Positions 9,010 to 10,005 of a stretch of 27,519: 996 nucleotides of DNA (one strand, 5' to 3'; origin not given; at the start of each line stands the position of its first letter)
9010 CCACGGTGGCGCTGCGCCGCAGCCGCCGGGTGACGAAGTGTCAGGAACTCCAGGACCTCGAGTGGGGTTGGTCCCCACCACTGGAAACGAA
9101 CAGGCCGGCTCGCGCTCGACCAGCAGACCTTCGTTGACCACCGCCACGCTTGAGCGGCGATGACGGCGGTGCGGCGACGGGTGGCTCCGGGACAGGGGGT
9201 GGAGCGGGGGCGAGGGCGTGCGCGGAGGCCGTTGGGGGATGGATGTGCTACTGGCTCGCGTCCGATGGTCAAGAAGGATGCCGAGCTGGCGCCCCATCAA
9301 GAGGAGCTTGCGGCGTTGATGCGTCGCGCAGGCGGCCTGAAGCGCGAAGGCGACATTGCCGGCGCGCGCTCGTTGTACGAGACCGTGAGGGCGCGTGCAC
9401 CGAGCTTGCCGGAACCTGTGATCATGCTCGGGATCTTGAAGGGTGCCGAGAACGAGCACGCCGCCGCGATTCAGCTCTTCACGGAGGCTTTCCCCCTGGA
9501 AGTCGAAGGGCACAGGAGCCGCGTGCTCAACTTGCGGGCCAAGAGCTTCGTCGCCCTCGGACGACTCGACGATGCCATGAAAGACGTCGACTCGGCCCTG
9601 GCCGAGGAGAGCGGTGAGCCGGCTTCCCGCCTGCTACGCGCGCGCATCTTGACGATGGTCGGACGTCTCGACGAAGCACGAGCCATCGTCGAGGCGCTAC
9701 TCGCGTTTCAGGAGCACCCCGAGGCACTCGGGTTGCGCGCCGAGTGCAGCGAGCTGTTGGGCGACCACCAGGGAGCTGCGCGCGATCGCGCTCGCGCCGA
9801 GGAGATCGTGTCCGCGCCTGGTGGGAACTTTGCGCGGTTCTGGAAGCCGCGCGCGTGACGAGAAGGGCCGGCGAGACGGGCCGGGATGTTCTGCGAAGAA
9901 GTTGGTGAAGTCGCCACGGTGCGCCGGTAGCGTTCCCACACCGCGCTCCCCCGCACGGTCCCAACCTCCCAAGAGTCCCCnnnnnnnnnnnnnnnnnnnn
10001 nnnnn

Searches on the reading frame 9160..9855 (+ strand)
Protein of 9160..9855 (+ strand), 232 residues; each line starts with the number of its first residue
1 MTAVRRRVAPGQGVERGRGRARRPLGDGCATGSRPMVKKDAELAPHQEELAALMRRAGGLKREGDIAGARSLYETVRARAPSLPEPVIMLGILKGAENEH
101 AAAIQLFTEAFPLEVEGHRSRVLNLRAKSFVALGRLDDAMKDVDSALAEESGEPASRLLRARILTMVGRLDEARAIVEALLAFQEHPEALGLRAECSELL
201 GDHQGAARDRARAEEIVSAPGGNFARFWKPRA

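Call 47: search_protein_families(library=pfam, proteins=[window:9160-9855:+], max_evalue=0.01)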
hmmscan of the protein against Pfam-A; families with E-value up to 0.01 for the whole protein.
window:9160-9855:+ (232 aa): 7 families
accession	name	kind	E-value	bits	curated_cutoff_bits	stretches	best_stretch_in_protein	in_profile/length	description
PF14559.12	TPR_19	-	6.9e-14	52.4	25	1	131-196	2-68/68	Tetratricopeptide repeat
PF13428.12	TPR_14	-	8.7e-10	38.8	23.5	1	155-195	2-43/44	Tetratricopeptide repeat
PF13432.12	TPR_16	-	1.7e-08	35.2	32.7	1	126-182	3-59/65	Tetratricopeptide repeat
PF07719.23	TPR_2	-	1.8e-07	31.2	27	0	121-149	2-30/34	Tetratricopeptide repeat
PF13424.12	TPR_12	-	0.0011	19.6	30.1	0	50-111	3-72/77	Tetratricopeptide repeat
PF00515.34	TPR_1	-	0.0012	19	27.8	0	121-147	2-28/34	Tetratricopeptide repeat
PF12895.13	ANAPC3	-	0.0032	18.2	27.2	0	103-178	8-80/82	Anaphase-promoting complex, cyclosome, subunit 3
